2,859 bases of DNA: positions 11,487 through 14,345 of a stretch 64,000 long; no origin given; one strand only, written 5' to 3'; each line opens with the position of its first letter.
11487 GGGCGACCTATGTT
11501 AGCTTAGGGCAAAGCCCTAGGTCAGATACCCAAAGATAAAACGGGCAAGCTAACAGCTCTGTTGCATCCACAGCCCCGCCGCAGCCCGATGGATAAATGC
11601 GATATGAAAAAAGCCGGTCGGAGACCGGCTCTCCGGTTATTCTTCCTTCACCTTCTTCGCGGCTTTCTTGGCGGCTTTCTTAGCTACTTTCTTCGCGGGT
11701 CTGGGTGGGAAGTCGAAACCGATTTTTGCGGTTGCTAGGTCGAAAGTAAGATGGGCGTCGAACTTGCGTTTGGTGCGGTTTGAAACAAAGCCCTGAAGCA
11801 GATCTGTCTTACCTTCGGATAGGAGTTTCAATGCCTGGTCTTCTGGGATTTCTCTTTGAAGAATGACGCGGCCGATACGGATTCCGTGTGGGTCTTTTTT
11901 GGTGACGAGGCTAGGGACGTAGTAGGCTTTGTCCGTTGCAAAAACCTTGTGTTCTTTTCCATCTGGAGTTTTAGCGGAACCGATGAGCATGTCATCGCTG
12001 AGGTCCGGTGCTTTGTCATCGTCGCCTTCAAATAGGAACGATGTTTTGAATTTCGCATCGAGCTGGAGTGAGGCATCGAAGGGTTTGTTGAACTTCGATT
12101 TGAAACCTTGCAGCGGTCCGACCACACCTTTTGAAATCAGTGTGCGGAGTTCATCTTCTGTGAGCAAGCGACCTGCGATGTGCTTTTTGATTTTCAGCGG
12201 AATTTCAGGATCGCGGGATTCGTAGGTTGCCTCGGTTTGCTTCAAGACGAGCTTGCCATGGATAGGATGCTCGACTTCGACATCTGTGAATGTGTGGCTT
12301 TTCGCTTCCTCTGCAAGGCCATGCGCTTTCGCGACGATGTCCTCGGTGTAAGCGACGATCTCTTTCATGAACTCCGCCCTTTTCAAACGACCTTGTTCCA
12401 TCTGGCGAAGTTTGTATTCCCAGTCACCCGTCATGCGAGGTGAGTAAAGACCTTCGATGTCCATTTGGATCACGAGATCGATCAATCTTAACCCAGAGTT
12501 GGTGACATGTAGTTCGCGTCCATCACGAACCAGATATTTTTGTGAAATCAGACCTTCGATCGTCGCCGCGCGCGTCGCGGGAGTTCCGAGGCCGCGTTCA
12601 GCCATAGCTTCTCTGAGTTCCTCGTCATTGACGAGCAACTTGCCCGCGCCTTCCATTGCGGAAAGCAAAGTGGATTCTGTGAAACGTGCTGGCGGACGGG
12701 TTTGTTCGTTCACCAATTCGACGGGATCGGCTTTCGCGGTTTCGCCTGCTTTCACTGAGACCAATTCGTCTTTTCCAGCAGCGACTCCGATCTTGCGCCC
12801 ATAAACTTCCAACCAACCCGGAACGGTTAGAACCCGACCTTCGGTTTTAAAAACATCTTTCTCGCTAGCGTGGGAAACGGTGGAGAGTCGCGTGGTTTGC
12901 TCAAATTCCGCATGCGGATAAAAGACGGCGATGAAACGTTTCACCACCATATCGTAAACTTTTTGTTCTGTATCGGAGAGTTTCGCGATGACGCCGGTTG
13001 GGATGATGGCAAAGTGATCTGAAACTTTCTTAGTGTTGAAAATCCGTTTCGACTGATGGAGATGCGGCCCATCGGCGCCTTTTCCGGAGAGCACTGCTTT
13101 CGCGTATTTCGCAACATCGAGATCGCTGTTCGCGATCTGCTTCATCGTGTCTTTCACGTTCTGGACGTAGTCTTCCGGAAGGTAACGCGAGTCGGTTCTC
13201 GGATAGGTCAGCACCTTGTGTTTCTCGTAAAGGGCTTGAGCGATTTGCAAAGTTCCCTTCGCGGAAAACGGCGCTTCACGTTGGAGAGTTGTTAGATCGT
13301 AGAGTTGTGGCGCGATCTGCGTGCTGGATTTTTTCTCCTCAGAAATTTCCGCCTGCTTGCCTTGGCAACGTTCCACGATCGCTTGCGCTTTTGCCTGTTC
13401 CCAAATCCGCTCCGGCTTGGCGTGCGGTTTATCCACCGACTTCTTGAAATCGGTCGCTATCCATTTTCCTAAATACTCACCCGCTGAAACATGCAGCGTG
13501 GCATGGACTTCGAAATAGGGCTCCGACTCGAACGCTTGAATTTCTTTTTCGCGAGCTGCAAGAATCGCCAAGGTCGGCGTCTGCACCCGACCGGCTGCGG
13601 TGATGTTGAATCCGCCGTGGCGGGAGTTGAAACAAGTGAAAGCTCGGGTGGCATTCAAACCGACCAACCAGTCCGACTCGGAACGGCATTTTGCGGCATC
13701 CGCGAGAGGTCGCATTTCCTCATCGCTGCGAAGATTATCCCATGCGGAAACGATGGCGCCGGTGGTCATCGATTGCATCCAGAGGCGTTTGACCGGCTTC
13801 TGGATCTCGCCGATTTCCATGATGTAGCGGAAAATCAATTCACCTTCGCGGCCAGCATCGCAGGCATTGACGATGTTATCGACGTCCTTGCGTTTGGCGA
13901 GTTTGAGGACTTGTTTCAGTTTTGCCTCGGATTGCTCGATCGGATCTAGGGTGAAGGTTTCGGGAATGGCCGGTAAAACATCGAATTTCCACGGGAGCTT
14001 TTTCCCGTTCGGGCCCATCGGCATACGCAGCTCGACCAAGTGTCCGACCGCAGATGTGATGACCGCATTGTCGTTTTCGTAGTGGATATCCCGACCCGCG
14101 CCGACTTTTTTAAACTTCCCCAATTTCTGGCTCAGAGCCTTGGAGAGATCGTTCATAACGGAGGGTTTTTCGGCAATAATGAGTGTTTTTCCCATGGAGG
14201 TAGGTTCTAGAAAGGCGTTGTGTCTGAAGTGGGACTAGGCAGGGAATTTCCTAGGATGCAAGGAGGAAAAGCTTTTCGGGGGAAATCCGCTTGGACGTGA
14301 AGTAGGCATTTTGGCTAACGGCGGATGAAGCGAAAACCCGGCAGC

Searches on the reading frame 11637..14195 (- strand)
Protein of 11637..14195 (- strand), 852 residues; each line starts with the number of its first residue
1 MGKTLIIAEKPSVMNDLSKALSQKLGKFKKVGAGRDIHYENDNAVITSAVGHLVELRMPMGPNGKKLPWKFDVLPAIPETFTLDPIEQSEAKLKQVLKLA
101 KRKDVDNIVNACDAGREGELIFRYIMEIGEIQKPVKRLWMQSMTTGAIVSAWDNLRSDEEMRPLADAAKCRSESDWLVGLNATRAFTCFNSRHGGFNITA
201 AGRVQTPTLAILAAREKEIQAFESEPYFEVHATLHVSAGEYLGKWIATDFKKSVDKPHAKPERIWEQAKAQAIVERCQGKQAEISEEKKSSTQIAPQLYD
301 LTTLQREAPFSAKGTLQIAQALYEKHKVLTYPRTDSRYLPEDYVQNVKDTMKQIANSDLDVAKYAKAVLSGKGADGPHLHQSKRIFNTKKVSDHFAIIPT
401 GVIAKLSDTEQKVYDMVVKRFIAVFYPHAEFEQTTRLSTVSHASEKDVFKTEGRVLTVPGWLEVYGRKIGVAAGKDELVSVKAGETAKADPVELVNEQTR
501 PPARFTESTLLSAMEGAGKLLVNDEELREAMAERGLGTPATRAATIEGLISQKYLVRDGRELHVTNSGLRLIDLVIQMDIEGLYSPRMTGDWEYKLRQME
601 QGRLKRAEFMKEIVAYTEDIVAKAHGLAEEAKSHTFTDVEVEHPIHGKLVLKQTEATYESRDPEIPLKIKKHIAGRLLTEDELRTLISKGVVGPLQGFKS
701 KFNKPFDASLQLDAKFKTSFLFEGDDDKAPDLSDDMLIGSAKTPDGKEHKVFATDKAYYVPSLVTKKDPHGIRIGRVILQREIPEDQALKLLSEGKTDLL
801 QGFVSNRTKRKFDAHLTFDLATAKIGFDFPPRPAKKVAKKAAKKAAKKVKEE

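Call 57: search_protein_families(library=pfam, proteins=[window:11637-14195:-], max_evalue=0.0001)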
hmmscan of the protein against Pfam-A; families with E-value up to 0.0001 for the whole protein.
window:11637-14195:- (852 aa): 3 families
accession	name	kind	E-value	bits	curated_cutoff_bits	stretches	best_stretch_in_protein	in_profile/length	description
PF01131.25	Topoisom_bac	-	9e-105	351.5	35.1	1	161-611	3-411/411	DNA topoisomerase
PF13342.12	Toprim_Crpt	-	1.2e-32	112.1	32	2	668-723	5-60/60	C-terminal repeat of topoisomerase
PF01751.28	Toprim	-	8.7e-09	35.9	23.1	1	4-139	1-92/96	Toprim domain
